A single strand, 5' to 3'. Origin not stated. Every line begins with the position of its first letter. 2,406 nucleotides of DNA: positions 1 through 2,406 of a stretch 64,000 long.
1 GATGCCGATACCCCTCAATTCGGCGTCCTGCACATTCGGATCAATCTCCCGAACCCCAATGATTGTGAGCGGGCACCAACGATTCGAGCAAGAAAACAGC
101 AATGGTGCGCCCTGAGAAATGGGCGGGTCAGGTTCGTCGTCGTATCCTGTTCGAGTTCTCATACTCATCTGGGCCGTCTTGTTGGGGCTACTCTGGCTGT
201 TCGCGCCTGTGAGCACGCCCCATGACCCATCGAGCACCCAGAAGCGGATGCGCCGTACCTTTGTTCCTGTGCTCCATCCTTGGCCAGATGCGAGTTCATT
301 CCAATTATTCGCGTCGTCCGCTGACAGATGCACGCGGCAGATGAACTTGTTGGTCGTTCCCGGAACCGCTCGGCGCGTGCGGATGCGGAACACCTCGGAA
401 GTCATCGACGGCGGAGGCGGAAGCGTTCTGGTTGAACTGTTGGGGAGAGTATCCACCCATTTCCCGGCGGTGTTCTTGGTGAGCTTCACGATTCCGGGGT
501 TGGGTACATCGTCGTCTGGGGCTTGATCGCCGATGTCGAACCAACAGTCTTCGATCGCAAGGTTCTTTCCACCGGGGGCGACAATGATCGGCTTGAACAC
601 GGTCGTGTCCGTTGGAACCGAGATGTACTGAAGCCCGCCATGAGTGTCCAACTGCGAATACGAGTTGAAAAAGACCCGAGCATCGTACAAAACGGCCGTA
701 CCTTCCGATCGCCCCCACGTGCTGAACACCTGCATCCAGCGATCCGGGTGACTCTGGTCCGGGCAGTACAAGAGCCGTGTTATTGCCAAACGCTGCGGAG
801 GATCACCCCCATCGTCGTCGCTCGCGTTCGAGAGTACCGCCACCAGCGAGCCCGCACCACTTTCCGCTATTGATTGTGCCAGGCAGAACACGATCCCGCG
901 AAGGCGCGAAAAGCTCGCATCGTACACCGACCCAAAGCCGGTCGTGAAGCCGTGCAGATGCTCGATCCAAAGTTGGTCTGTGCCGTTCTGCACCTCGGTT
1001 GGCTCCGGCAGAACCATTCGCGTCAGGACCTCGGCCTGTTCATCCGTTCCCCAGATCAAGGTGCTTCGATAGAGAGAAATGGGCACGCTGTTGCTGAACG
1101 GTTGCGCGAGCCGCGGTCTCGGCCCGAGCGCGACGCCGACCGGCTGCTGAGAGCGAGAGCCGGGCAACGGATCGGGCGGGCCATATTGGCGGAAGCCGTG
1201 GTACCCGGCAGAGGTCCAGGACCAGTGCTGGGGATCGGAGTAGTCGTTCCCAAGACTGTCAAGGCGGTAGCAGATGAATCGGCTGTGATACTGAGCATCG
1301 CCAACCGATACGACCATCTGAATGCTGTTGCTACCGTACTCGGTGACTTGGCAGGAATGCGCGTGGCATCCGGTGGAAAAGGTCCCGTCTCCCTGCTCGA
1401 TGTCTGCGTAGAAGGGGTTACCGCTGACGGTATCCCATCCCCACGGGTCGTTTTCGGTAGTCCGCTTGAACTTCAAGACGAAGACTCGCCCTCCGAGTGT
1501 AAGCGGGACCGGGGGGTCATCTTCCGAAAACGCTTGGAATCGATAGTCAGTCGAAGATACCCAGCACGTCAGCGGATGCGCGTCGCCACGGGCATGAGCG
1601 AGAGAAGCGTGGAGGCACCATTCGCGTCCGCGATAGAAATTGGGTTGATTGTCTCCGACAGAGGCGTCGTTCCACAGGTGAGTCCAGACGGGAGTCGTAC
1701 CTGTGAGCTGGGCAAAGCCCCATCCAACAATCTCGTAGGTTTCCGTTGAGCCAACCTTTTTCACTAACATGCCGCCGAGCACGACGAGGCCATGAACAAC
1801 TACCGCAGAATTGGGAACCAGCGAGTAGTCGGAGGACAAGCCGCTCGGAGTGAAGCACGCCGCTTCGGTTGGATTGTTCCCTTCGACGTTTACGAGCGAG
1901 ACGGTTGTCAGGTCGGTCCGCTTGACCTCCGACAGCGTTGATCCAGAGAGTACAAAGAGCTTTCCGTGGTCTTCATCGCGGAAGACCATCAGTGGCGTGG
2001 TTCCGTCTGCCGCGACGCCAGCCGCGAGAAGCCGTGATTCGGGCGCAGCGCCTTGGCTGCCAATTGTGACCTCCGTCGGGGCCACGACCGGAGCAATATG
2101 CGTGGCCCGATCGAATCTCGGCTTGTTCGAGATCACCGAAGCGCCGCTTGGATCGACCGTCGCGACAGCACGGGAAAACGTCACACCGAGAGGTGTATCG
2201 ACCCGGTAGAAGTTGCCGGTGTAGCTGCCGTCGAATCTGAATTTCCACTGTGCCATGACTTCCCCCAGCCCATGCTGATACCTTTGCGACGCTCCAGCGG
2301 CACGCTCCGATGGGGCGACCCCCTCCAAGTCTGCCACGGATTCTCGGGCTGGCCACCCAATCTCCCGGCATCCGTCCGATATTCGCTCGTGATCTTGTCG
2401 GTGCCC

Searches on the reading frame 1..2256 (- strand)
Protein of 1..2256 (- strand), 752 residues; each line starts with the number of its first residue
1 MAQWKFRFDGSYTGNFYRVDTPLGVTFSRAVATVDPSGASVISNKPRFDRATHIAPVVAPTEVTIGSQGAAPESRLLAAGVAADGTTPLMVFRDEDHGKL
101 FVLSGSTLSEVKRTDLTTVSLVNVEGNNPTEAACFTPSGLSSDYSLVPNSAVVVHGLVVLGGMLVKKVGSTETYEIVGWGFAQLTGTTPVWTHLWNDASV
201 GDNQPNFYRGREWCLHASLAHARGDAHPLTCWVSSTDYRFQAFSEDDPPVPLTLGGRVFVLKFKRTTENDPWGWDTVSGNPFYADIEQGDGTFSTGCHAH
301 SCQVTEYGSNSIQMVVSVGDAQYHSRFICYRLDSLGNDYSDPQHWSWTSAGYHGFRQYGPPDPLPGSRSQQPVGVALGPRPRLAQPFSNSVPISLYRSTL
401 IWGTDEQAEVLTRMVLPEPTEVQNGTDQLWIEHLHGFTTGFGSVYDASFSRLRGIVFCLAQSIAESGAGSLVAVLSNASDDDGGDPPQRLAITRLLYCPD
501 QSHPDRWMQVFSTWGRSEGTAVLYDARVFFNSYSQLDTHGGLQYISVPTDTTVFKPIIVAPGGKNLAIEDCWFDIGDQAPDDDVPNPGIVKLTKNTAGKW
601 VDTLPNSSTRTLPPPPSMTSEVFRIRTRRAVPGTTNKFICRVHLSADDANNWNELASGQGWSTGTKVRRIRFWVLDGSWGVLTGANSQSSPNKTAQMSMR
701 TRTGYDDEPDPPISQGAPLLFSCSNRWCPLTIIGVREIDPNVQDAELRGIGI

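Call 33: search_protein_families(library=pfam, proteins=[window:1-2256:-], max_evalue=0.1)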
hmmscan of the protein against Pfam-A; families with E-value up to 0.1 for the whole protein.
window:1-2256:- (752 aa): 0 families

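Call 34: search_protein_families(library=phrogs, proteins=[window:1-2256:-], max_evalue=0.01)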
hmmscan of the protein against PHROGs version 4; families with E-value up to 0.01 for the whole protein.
window:1-2256:- (752 aa): 0 families

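Call 66: find_homologous_proteins(query=window:1-2256:-, max_evalue=0.001)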
Query window:1-2256:- (752 aa): 8 proteins with E <= 0.001 among 8000 candidates.
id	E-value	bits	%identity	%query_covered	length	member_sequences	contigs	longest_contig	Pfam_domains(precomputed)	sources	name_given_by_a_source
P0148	0.0e+0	1672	95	100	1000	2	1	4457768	-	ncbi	ncbi:MAG: hypothetical protein U0638_13680 [Phycisphaerales bacterium]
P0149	0.0e+0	1412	82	100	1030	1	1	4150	-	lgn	-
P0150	5.4e-244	830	54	100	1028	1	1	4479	-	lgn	-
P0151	2.3e-240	818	54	100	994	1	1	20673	-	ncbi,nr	ncbi:MAG: hypothetical protein JNL50_05805 [Phycisphaerae bacterium]|nr:hypothetical protein [Phycis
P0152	3.4e-219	748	51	100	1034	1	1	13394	-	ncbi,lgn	-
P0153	4.9e-198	678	48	100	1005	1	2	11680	-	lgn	-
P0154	2.4e-184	633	46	100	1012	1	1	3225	-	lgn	-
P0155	6.3e-56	208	32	66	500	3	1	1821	-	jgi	-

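Call 67: find_encoding_contigs(protein=P0148, flank=10000, max_places=2)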
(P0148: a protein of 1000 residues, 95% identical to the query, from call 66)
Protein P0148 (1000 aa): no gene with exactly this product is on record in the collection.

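Call 68: find_encoding_contigs(protein=P0151, flank=10000, max_places=2)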
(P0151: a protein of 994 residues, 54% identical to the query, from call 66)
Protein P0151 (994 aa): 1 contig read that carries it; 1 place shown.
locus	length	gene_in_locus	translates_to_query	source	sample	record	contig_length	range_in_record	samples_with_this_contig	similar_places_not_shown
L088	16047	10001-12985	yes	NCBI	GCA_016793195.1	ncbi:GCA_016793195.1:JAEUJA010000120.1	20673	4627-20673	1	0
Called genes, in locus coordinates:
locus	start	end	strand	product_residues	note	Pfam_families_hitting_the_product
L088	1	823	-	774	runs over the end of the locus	PF09250:Prim-Pol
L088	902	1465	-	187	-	PF04542:Sigma70_r2 (weak)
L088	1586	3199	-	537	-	-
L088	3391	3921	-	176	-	-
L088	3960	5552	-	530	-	PF00239:Resolvase, PF07508:Recombinase, PF13408:Zn_ribbon_recom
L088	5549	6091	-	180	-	PF11149:DUF2924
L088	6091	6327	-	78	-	-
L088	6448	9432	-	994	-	PF20464:MmeI_N, PF20465:MmeI_hel, PF20473:MmeI_Mtase, PF07669:Eco57I (weak), PF20466:MmeI_TRD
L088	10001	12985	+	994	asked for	-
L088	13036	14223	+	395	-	PF24251:DUF7453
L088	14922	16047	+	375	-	PF12161:HsdM_N, PF02384:N6_Mtase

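Call 69: find_encoding_contigs(protein=P0152, flank=10000, max_places=2)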
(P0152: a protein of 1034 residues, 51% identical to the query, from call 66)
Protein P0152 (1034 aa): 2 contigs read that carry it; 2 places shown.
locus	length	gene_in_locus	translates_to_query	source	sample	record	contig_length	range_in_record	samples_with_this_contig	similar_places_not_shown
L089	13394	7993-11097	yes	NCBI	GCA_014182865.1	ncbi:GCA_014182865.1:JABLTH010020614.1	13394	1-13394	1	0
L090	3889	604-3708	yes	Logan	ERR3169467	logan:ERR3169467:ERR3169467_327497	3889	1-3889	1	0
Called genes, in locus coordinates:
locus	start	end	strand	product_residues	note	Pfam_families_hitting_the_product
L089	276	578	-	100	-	-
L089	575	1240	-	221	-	-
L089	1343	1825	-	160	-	-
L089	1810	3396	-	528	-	PF00239:Resolvase, PF07508:Recombinase, PF13408:Zn_ribbon_recom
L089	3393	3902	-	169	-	PF11149:DUF2924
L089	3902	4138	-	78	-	-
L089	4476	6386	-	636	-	-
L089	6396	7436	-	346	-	PF03781:FGE-sulfatase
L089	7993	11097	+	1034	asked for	-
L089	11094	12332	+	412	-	PF24251:DUF7453 (weak)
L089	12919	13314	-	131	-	-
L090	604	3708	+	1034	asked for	-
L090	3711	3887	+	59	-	?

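Call 70: find_encoding_contigs(protein=P0153, flank=10000, max_places=2)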
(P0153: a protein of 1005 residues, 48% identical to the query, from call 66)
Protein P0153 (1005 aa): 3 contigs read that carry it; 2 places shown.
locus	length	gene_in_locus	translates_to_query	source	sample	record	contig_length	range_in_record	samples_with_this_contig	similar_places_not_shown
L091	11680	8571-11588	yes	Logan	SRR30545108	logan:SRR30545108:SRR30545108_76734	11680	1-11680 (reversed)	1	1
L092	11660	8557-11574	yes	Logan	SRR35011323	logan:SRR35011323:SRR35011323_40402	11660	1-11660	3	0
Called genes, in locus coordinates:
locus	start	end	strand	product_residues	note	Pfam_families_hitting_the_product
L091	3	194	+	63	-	?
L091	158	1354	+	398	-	PF00589:Phage_integrase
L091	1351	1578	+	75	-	-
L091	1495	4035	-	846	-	PF00270:DEAD, PF04851:ResIII, PF13307:Helicase_C_2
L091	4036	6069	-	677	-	PF13476:AAA_23 (faint)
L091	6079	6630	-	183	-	-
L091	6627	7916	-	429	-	PF14130:Cap4_nuclease (weak)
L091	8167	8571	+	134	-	-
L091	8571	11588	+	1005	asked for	-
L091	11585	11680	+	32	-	?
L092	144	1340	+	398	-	PF00589:Phage_integrase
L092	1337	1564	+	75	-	-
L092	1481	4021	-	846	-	PF00270:DEAD, PF04851:ResIII, PF13307:Helicase_C_2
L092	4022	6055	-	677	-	PF13476:AAA_23 (faint)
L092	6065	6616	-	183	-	-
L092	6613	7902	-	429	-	PF14130:Cap4_nuclease (weak)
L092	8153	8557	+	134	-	-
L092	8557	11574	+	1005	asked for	-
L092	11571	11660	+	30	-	?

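Call 76: search_protein_families(library=padloc, proteins=[L091:1495-4035:-, L091:4036-6069:-, L091:6079-6630:-, L091:6627-7916:-, L089:4476-6386:-, L089:6396-7436:-, window:1-2256:-, L089:11094-12332:+], max_evalue=0.001)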
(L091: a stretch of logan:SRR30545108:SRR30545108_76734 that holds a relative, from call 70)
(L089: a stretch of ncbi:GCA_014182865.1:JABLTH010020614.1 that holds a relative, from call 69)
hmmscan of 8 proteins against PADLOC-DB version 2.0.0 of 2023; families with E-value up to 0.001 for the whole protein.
L091:1495-4035:- (846 aa): 10 families
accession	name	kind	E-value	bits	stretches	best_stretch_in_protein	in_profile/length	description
PDLC04987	PDC-S28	-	4.7e-202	671.6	1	13-807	14-815/846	-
PDLC04986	PDC-S28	-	1.3e-144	481.5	1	11-822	11-816/831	-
PDLC01439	typeIV_DinG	-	2e-14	51.2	1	382-470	447-543/575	CAS-IV-A; associated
PDLC02707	PbeA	-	1.4e-09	35.1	1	35-119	253-338/672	PbeA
PDLC02704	PbeA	-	1.8e-07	28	1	37-119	257-343/682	PbeA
PDLC01758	Cas3b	-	0.00011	18.7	1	61-103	302-346/797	-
PDLC02706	PbeA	-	0.00027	17.6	1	39-103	274-336/722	PbeA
PDLC01763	Cas3b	-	0.00034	17.5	1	39-114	250-326/762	-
PDLC04531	PDC-M23B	-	0.00036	16.7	1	32-101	293-364/1060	-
PDLC01710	Cas3a1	-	0.00051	16.6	1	36-103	199-271/745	Cas3_1_CAS-I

L091:4036-6069:- (677 aa): 16 families
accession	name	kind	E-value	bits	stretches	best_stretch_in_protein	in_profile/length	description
PDLC03862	LmuB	-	7.4e-51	171.2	1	3-576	4-566/643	-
PDLC03863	LmuB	-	1.6e-44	150.7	1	6-596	3-569/610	-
PDLC03859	LmuB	-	5.3e-30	103.2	1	11-628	8-584/611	-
PDLC03864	LmuB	-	9.9e-22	75.2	1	242-597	262-621/657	-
PDLC03860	LmuB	-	2.2e-20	70.7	1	23-594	24-507/565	-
PDLC03866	LmuB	-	5.8e-11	39.4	1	5-356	3-348/641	-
PDLC00262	LmuB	-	2.4e-10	37.9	2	410-597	355-545/588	AAA ATPase domain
PDLC03867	LmuB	-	1.2e-08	32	1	6-169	4-158/605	-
PDLC04774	PDC-M68B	-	3e-08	30.7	1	19-102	13-95/581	-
PDLC00259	LmuB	-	7.2e-08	29.7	1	412-597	364-545/588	AAA ATPase domain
PDLC00249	LmuB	-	8.5e-05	19.4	0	545-592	459-506/565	AAA ATPase domain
PDLC00257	LmuB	-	0.0002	18.4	0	540-592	462-514/571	AAA ATPase domain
PDLC00261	LmuB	-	0.0004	17.4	0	543-597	254-308/355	AAA ATPase domain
PDLC00519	JetC1|JetC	-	0.00053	16.3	1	194-329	613-749/1097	DUF3584 domain; MukB-like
PDLC00255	LmuB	-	0.00062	16.7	0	545-591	445-491/550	AAA ATPase domain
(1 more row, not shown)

L091:6079-6630:- (183 aa): 3 families
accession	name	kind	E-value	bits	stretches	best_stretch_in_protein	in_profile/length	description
PDLC03872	LmuC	-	3.2e-15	54.1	1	12-170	14-187/220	-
PDLC03869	LmuC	-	1.6e-08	32.4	1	4-167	8-160/168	-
PDLC03871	LmuC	-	2.4e-06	25.6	1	41-173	37-149/156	-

L091:6627-7916:- (429 aa): 2 families
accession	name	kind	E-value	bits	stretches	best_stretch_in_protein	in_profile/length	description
PDLC03849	LmuA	-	2e-06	25.6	1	39-139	16-129/370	-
PDLC00242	LmuA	-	0.00065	16.8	0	38-114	12-91/388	DUF4297 domain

L089:4476-6386:- (636 aa): 0 families

L089:6396-7436:- (346 aa): 0 families

window:1-2256:- (752 aa): 0 families

L089:11094-12332:+ (412 aa): 0 families
